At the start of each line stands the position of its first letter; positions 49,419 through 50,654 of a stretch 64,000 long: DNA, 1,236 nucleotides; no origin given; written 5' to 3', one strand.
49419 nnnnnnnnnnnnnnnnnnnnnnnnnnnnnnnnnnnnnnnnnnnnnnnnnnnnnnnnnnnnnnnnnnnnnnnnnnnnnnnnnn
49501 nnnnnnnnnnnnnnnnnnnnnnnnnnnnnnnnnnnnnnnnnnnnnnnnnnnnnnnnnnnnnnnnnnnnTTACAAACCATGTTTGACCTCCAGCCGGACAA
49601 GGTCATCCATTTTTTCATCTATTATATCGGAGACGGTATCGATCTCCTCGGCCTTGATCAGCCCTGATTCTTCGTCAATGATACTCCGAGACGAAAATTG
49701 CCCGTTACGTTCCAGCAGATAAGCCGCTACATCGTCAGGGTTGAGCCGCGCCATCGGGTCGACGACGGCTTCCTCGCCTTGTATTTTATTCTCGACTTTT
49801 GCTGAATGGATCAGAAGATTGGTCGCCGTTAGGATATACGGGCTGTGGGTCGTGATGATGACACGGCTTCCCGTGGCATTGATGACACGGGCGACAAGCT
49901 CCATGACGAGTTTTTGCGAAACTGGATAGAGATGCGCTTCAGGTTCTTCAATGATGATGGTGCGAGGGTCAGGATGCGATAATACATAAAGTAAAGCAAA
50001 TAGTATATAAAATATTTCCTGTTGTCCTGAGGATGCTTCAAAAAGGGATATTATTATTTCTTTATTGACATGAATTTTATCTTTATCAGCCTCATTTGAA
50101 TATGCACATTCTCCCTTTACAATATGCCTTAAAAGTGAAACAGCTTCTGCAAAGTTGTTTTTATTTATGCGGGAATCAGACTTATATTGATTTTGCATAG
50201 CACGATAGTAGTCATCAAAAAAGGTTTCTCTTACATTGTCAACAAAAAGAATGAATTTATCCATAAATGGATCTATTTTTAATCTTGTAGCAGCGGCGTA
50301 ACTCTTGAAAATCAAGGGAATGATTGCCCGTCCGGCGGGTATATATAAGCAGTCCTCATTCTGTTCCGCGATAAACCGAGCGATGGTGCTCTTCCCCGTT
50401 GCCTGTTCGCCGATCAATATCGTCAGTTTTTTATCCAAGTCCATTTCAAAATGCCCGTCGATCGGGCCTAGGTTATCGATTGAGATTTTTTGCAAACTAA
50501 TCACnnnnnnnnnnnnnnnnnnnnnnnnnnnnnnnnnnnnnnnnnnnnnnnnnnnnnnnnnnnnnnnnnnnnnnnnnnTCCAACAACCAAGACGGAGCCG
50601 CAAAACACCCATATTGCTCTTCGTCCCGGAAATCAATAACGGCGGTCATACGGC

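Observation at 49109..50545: Translationally coupled small ABC/AAA_21-type ATPase plus Cys-rich PD-(D/E)xK-like protein: candidate undescribed anti-phage module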

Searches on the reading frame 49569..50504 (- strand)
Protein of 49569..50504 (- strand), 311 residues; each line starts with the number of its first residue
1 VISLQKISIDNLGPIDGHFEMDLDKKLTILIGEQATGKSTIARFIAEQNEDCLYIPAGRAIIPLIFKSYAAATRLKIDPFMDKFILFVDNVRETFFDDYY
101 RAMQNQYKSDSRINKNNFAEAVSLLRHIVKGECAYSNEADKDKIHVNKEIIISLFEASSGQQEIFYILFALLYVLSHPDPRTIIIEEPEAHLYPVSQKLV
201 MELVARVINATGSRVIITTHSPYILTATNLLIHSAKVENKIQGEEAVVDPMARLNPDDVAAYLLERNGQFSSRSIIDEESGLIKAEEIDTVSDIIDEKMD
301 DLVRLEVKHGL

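Call 3: search_protein_families(library=pfam, proteins=[window:49569-50504:-], max_evalue=1)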
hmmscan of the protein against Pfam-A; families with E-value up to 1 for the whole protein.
window:49569-50504:- (311 aa): 15 families
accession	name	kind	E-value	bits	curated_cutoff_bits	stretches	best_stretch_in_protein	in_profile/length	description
PF13175.12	AAA_15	-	2.8e-25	90.2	32.1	2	120-224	251-373/374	AAA ATPase domain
PF13304.12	AAA_21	-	1.2e-19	72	27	1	85-225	175-303/304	AAA domain, putative AbiEii toxin, Type IV TA system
PF13476.12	AAA_23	-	1.2e-05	26.5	27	1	6-45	1-39/201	AAA domain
PF20720.3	nSTAND3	-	0.0015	18.7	27.2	1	25-99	17-83/155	Novel STAND NTPase 3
PF13401.12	AAA_22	-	0.0037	18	27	1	24-109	4-60/130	AAA domain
PF13555.12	AAA_29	-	0.0063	16.7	27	1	4-41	1-38/61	P-loop containing region of AAA domain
PF02463.25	SMC_N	-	0.02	14.8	40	0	153-241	133-218/220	RecF/RecN/SMC N terminal domain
PF00004.35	AAA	-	0.036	15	21.2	1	29-91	2-66/131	ATPase family associated with various cellular activities (AAA)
PF13238.12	AAA_18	-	0.038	14.9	29.4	1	30-130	3-68/128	AAA domain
PF11398.14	DUF2813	-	0.06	13.1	21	0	182-230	286-330/372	Protein of unknown function (DUF2813)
PF24883.2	NPHP3_N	-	0.09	13.4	24.8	1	24-125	21-116/164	Nephrocystin 3, N-terminal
PF13191.12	AAA_16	-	0.11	13.4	32.6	1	27-56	26-56/167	AAA ATPase domain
PF13173.12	AAA_14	-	0.11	12.9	27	1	25-62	2-42/129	AAA domain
PF13671.12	AAA_33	-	0.12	13.1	27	1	27-50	1-24/143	AAA domain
PF19263.5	DUF5906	-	0.2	12.7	27.6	1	30-50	1-25/114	Family of unknown function (DUF5906)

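Call 4: search_protein_families(library=padloc, proteins=[window:49569-50504:-], max_evalue=1)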
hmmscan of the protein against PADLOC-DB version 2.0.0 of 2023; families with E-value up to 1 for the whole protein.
window:49569-50504:- (311 aa): 140 families (the best 25 are shown)
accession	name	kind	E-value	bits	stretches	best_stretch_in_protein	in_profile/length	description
PDLC02979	AriA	-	4.1e-29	100.5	2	128-225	274-373/373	-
PDLC04562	PDC-M29A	-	9e-23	79.1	2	184-266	276-368/410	-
PDLC04033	PD-T4-4_A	-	1.4e-21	75.2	2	98-300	247-452/460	-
PDLC02980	AriA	-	1.9e-20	72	1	96-225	152-303/304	-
PDLC03878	NsnB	-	3.8e-19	67.7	2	120-271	174-309/345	-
PDLC04664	PDC-M47A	-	4.1e-18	63.6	1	98-267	243-410/461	-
PDLC04710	PDC-M56A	-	2.2e-17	61.1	2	46-230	104-290/382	-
PDLC00096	GajA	-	1.9e-16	57.9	2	152-230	259-342/630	AAA ATPase domain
PDLC04032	PD-T4-4_A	-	1.1e-15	55.6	1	111-302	278-465/474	-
PDLC00091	GajA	-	5.9e-15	53.1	2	153-230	265-347/627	AAA ATPase domain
PDLC04182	HEC-01A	-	2.8e-13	47.6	2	168-227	293-353/406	-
PDLC04214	HEC-02A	-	6.7e-13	46.6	2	93-241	150-298/338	-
PDLC02981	AriAB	-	1.4e-12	45.1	2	144-228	295-380/694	-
PDLC00070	GajA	-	1.9e-12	44.6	1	156-265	262-379/596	AAA ATPase domain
PDLC00099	GajA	-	2.1e-12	44.8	2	156-229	274-348/626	AAA ATPase domain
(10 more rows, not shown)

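Call 5: search_protein_families(library=ncbifam, proteins=[window:49569-50504:-], max_evalue=1)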
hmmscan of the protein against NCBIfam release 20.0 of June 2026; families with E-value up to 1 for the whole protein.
window:49569-50504:- (311 aa): 44 families (the best 25 are shown)
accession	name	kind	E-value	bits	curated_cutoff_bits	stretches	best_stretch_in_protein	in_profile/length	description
NF041760.1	PtuA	equivalog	1.8e-09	37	500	2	3-46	51-93/524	retron Ec78 anti-phage system effector ATPase PtuA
NF045780.1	TrlF_fam_ATP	equivalog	6.1e-07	28.5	350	2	105-192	778-856/944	TrlF family AAA-like ATPase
NF047739.1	antiphage_MADS3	equivalog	3.1e-06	26.6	420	1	170-230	328-384/427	methylation-associated defense system AAA family ATPase MAD3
TIGR03608.1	L_ocin_972_ABC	subfamily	1.6e-05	24.4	254.85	1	142-232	120-204/206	putative bacteriocin export ABC transporter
TIGR04521.1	ECF_ATPase_2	equivalog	1.6e-05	24.1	330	1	153-221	141-204/279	energy-coupling factor transporter ATPase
TIGR02315.1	ABC_phnC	equivalog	6.3e-05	22.5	266.1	1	158-221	147-205/243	phosphonate ABC transporter ATP-binding protein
NF038234.1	retron_eff_Eco8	equivalog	0.00011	20.9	250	2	182-225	275-325/679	retron Eco8 family effector endonuclease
TIGR04520.1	ECF_ATPase_1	equivalog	0.00014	21.4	315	1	179-223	154-198/269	energy-coupling factor transporter ATPase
TIGR02982.1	heterocyst_DevA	subfamily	0.00017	21.2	295.8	1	117-233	102-213/220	ABC exporter ATP-binding subunit, DevA family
NF010166.0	PRK13646.1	equivalog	0.0013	18.1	458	1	153-220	142-204/286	energy-coupling factor transporter ATPase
NF045781.1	Spaf1101_AAA_ATP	equivalog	0.0015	17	475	1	17-45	335-363/836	Spaf_1101 family AAA-like ATPase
TIGR02673.1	FtsE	equivalog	0.0018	18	264.85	1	179-227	155-202/214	cell division ATP-binding protein FtsE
NF010155.0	PRK13634.1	equivalog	0.0021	17.4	413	1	153-221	142-205/290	energy-coupling factor ABC transporter ATP-binding protein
TIGR00634.1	recN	equivalog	0.0021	17.1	407.85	1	4-41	2-38/563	DNA repair protein RecN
NF010059.0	PRK13536.1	equivalog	0.0025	16.6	549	1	178-220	191-232/342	nodulation factor ABC transporter ATP-binding protein NodI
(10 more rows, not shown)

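Call 32: find_homologous_proteins(query=window:49569-50504:-, max_evalue=1e-20)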
Query window:49569-50504:- (311 aa): 2759 proteins with E <= 1e-20 among 5550 candidates; the best 120 are listed.
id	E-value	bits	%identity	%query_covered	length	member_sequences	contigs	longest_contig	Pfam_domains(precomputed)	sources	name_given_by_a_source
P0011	3.0e-196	669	100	99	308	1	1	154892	PF13175.13,PF13476.13,PF13304.13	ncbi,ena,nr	ncbi:MAG: AAA family ATPase [Oscillospiraceae bacterium]|nr:AAA family ATPase [Oscillospiraceae bact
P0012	1.8e-109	384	61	84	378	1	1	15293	PF13175.13,PF13476.13,PF13304.13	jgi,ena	-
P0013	4.2e-105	370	59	85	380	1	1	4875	PF13175.13,PF13476.13,PF02463.26,PF13304.13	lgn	-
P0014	2.7e-100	354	54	86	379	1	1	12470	PF13175.13,PF13476.13,PF13304.13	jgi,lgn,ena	-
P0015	7.3e-100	352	51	90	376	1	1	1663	PF13175.13,PF13476.13,PF13304.13,PF20720.4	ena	-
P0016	6.8e-97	343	55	83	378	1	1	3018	PF13175.13,PF13476.13,PF13304.13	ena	-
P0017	1.4e-96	342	45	98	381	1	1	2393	PF13175.13,PF13304.13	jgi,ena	-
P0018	9.7e-96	339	47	99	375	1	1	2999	PF13175.13,PF13476.13,PF13304.13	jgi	jgi:ABC-type cobalamin/Fe3+-siderophores transport system ATPase subunit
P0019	2.4e-95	338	53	85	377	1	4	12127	PF13175.13,PF13304.13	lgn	-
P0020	8.2e-95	336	54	83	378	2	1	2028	PF13175.13,PF13476.13,PF13304.13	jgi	-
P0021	2.1e-94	334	52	91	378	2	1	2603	PF13175.13,PF13476.13,PF02463.26,PF13304.13,PF20720.4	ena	-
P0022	9.8e-94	332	55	83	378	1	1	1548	PF13175.13,PF13476.13,PF13304.13,PF20720.4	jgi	-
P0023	1.3e-93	332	55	84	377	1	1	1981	PF13175.13,PF13304.13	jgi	jgi:predicted ATPase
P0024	1.7e-93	331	50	99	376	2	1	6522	PF13175.13,PF13304.13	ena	-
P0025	4.5e-93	330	51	93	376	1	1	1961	PF13175.13,PF13304.13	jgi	-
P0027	7.4e-93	329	44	99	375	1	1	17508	PF13175.13,PF13476.13,PF13304.13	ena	-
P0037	3.5e-66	242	43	83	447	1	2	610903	PF13175.13,PF13476.13,PF02463.26,PF13304.13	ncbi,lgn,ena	-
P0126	8.2e-47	178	37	83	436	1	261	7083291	PF13175.13,PF02463.26,PF13304.13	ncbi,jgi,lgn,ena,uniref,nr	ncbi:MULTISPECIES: AAA family ATPase [Eisenbergiella]|uniref:AAA family ATPase n=1 Tax=Eisenbergiell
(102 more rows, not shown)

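Call 38: find_encoding_contigs(protein=P0012, flank=8000, max_places=2)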
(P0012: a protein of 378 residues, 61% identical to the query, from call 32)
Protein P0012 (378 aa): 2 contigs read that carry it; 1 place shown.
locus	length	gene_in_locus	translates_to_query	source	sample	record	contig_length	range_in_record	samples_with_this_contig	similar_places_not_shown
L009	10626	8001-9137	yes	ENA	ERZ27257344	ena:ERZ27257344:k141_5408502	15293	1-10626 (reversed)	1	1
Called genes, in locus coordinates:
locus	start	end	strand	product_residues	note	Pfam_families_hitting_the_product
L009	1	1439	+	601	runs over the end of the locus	PF12773:DZR, PF13240:Zn_Ribbon_1 (weak), PF13248:Zn_ribbon_3 (faint), PF12773:DZR, PF13240:Zn_Ribbon_1 (weak)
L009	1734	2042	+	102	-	PF04221:RelB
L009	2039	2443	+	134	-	PF13470:PIN_3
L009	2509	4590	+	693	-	PF13855:LRR_8 (faint), PF12799:LRR_4, PF14903:WG_beta_rep (faint), PF12799:LRR_4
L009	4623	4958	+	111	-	-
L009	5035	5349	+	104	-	PF21716:dnstrm_HI1420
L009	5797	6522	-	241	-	PF06414:Zeta_toxin, PF13671:AAA_33 (weak)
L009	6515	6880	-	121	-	PF08998:Epsilon_antitox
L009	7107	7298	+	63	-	-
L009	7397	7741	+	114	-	PF01909:NTP_transf_2, PF18765:Polbeta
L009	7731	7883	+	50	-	PF05168:HEPN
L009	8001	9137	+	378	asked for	PF13175:AAA_15, PF13476:AAA_23 (weak), PF13304:AAA_21, PF13175:AAA_15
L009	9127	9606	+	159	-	-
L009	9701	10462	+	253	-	PF00850:Hist_deacetyl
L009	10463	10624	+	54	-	?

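Call 39: find_encoding_contigs(protein=P0027, flank=8000, max_places=2)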
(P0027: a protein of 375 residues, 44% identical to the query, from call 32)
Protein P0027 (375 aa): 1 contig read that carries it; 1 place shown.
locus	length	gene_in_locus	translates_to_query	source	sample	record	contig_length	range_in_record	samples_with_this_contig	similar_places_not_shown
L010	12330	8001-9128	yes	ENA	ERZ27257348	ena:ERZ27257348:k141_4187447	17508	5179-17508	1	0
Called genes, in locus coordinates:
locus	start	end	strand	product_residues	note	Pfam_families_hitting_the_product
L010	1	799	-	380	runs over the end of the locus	PF00005:ABC_tran, PF02463:SMC_N (weak), PF13304:AAA_21 (faint), PF17912:OB_MalK, PF08402:TOBE_2 (faint), PF03459:TOBE (weak)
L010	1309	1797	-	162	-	PF16112:DUF4830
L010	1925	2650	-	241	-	PF18734:HEPN_AbiU2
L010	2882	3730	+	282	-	PF13240:Zn_Ribbon_1 (weak)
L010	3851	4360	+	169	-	-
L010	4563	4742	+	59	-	-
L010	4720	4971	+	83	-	-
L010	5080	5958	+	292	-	PF00005:ABC_tran, PF13304:AAA_21 (weak), PF13732:DrrA1-3_C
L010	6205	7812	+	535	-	-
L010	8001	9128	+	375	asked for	PF13175:AAA_15, PF13476:AAA_23 (weak), PF13304:AAA_21, PF13175:AAA_15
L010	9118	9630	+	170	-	-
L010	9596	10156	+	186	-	PF03358:FMN_red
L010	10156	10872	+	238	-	PF01479:S4, PF01728:FtsJ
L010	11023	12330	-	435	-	?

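Call 40: find_encoding_contigs(protein=P0014, flank=8000, max_places=2)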
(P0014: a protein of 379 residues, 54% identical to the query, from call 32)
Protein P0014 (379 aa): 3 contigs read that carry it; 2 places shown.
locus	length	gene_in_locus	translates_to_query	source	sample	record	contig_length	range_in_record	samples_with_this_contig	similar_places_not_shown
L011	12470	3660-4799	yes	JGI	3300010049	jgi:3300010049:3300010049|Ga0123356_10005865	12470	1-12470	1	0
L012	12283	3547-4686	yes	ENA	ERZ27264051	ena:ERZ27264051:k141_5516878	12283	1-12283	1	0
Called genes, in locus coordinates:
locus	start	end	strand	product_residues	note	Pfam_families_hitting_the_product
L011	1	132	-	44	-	?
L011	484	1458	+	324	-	PF01073:3Beta_HSD, PF01370:Epimerase, PF02719:Polysacc_synt_2, PF04321:RmlD_sub_bind, PF07993:NAD_binding_4 (faint), PF16363:GDP_Man_Dehyd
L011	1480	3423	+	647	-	PF00288:GHMP_kinases_N, PF00483:NTP_transferase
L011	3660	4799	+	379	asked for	PF13476:AAA_23 (weak), PF13304:AAA_21, PF13175:AAA_15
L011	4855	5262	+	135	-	-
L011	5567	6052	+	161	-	-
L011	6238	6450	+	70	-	-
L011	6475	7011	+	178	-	PF17761:DUF1016_N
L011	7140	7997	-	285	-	PF04754:Transposase_31 (faint)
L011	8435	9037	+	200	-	PF13338:AbiEi_4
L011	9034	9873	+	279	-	PF08843:AbiEii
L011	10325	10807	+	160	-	-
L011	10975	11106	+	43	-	-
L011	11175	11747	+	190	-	PF12686:DUF3800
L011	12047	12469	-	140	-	?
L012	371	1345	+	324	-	PF01073:3Beta_HSD, PF01370:Epimerase, PF02719:Polysacc_synt_2, PF04321:RmlD_sub_bind, PF07993:NAD_binding_4 (faint), PF16363:GDP_Man_Dehyd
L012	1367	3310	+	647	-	PF00288:GHMP_kinases_N, PF00483:NTP_transferase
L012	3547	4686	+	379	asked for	PF13476:AAA_23 (weak), PF13304:AAA_21, PF13175:AAA_15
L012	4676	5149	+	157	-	-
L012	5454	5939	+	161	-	-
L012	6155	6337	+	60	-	-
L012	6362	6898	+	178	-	PF17761:DUF1016_N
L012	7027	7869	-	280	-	PF04754:Transposase_31 (faint)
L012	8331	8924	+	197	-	PF13338:AbiEi_4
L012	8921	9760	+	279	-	PF08843:AbiEii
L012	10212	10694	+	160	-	-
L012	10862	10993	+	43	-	-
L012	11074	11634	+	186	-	PF12686:DUF3800 (weak)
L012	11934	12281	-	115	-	?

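Call 41: find_encoding_contigs(protein=P0126, flank=8000, max_places=3)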
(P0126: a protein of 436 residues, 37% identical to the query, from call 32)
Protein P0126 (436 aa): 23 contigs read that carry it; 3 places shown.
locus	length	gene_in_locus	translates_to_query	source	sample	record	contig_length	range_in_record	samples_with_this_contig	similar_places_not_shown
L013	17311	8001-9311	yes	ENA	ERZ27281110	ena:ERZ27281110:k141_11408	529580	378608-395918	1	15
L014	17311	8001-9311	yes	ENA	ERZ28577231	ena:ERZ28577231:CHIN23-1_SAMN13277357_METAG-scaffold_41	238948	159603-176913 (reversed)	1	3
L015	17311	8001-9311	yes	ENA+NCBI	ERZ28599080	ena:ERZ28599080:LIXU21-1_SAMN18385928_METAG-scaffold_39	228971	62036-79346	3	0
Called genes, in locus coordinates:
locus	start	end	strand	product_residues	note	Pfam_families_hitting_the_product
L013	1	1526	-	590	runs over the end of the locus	PF00672:HAMP, PF06580:His_kinase, PF02518:HATPase_c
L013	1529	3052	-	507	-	PF00072:Response_reg, PF00165:HTH_AraC (weak), PF12833:HTH_18, PF00165:HTH_AraC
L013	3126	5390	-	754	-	PF20578:aBig_2, PF07944:Beta-AFase-like_GH127_cat, PF20736:Glyco_hydro127M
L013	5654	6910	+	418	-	PF05195:AMP_N, PF00557:Peptidase_M24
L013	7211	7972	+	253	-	PF19538:DUF6062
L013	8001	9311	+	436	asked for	PF02463:SMC_N (faint), PF13175:AAA_15, PF13304:AAA_21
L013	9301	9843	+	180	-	-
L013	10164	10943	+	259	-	PF01261:AP_endonuc_2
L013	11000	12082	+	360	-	PF09951:Imm33, PF14025:DUF4241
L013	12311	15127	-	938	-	PF25788:Ig_Rha78A_N, PF08531:Bac_rhamnosid_N, PF05592:Bac_rhamnosid, PF17389:Bac_rhamnosid6H, PF17390:Bac_rhamnosid_C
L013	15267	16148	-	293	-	PF00528:BPD_transp_1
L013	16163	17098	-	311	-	PF00528:BPD_transp_1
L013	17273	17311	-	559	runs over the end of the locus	PF01547:SBP_bac_1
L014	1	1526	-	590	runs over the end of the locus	PF00672:HAMP, PF06580:His_kinase, PF02518:HATPase_c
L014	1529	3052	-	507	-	PF00072:Response_reg, PF00165:HTH_AraC (weak), PF12833:HTH_18, PF00165:HTH_AraC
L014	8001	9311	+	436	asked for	PF02463:SMC_N (faint), PF13175:AAA_15, PF13304:AAA_21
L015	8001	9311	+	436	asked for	PF02463:SMC_N (faint), PF13175:AAA_15, PF13304:AAA_21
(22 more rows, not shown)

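Call 42: find_encoding_contigs(protein=P0037, flank=8000, max_places=2)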
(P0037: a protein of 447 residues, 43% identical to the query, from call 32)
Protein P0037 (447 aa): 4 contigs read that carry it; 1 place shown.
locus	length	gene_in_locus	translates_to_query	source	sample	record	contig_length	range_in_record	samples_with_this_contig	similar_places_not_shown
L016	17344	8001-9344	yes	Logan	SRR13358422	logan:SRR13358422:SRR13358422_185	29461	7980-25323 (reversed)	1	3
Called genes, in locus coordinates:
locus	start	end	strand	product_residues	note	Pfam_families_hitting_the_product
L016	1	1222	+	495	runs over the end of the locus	PF00662:Proton_antipo_N (weak), PF00361:Proton_antipo_M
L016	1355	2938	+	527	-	PF00329:Complex1_30kDa, PF00374:NiFeSe_Hases (faint), PF00346:Complex1_49kDa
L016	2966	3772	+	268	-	PF12837:Fer4_6 (faint), PF13237:Fer4_10 (weak), PF14697:Fer4_21 (weak), PF12838:Fer4_7, PF13187:Fer4_9 (weak), PF13484:Fer4_16 (faint), PF00037:Fer4 (weak), PF01058:Oxidored_q6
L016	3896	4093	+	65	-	-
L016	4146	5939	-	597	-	PF07719:TPR_2 (faint), PF13181:TPR_8 (faint)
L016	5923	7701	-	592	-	PF00395:SLH (weak), PF00704:Glyco_hydro_18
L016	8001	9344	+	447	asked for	PF02463:SMC_N, PF13175:AAA_15, PF13476:AAA_23 (weak), PF13304:AAA_21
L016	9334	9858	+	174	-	-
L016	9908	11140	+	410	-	PF00266:Aminotran_5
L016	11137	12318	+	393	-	PF22025:ThiI_fer, PF02926:THUMP, PF02568:ThiI, PF06508:QueC (weak)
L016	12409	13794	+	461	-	PF12229:PG_binding_4, PF04294:VanW, PF07501:G5 (weak)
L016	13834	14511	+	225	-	PF09986:DUF2225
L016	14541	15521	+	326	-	PF00586:AIRS, PF02769:AIRS_C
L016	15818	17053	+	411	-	PF00464:SHMT, PF00155:Aminotran_1_2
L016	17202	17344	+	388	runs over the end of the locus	PF00089:Trypsin, PF13365:Trypsin_2, PF00595:PDZ, PF13180:PDZ_2, PF17820:PDZ_6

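Call 43: search_protein_families(library=padloc, proteins=[L013:8001-9311:+, L013:9301-9843:+, L016:8001-9344:+, L016:9334-9858:+, L009:9127-9606:+, L010:9118-9630:+], max_evalue=0.00001)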
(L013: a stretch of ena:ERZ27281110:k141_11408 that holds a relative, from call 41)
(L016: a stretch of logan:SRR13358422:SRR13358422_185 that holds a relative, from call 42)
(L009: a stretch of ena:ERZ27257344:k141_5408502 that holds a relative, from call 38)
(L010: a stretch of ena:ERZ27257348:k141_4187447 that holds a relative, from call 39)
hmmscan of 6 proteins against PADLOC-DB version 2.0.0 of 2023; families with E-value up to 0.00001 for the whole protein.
L013:8001-9311:+ (436 aa): 83 families (the best 25 are shown)
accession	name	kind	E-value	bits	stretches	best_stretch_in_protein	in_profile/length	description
PDLC02979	AriA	-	1.7e-33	114.9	1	3-350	4-373/373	-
PDLC04562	PDC-M29A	-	9.4e-23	79.1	2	304-431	270-407/410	-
PDLC03878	NsnB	-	3.3e-21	74.4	1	3-364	3-295/345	-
PDLC04710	PDC-M56A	-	6.4e-19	66.2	2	84-351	27-286/382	-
PDLC02980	AriA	-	2.1e-15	55.5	1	26-350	3-303/304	-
PDLC04033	PD-T4-4_A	-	8.7e-15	52.8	1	4-393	2-414/460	-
PDLC04179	HEC-01A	-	6e-13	46.7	1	85-360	162-417/459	-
PDLC00290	PtuA1|PtuA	-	1.2e-12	45.9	1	302-353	267-316/414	AAA ATPase domain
PDLC00067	GajA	-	2.3e-12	44.2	1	307-355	307-351/604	AAA ATPase domain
PDLC04182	HEC-01A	-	3e-12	44.2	1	222-351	223-352/406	-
PDLC00083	GajA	-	4.3e-12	43.2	1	212-352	204-340/639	AAA ATPase domain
PDLC02981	AriAB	-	5.5e-12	43.2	1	283-353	311-380/694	-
PDLC04176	HEC-01A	-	5.7e-12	43.7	1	294-352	266-323/371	-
PDLC00086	GajA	-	5.7e-12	43.2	1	273-351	273-346/600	AAA ATPase domain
PDLC00070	GajA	-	1.7e-11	41.5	1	278-352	289-339/596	AAA ATPase domain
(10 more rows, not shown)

L013:9301-9843:+ (180 aa): 0 families

L016:8001-9344:+ (447 aa): 85 families (the best 25 are shown)
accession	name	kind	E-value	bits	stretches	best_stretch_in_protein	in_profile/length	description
PDLC02979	AriA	-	4.8e-36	123.3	1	2-361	4-373/373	-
PDLC04562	PDC-M29A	-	9.1e-23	79.1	2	313-408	269-364/410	-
PDLC02980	AriA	-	2.4e-19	68.5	1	220-361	129-303/304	-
PDLC03878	NsnB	-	3.1e-19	67.9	1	1-384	2-300/345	-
PDLC04710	PDC-M56A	-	9.3e-19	65.7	2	166-364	90-288/382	-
PDLC04213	HEC-02A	-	6.2e-18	63.4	1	2-365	4-280/337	-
PDLC04033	PD-T4-4_A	-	1.5e-17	62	1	3-440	2-445/460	-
PDLC04032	PD-T4-4_A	-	1.6e-16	58.4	1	242-439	271-466/474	-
PDLC00096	GajA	-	2e-16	57.9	1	281-375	252-350/630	AAA ATPase domain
PDLC02981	AriAB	-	3.7e-14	50.4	1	294-364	311-380/694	-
PDLC04214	HEC-02A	-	1.1e-13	49.2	1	237-375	159-296/338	-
PDLC02335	AbiLi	-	1.3e-13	48.7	1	4-362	53-242/326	AbiLi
PDLC04178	HEC-01A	-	1.5e-13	48.6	1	294-366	266-336/399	-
PDLC00091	GajA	-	4e-13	47.1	1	296-365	272-346/627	AAA ATPase domain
PDLC00290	PtuA1|PtuA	-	6.7e-13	46.8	1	312-364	266-316/414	AAA ATPase domain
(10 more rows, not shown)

L016:9334-9858:+ (174 aa): 0 families

L009:9127-9606:+ (159 aa): 1 family
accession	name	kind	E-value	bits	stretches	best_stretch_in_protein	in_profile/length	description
PDLC04563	PDC-M29B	-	3.8e-07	28.4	1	41-147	43-155/164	-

L010:9118-9630:+ (170 aa): 1 family
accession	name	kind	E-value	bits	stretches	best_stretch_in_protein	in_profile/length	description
PDLC04563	PDC-M29B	-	3.5e-09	35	1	35-111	37-115/164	-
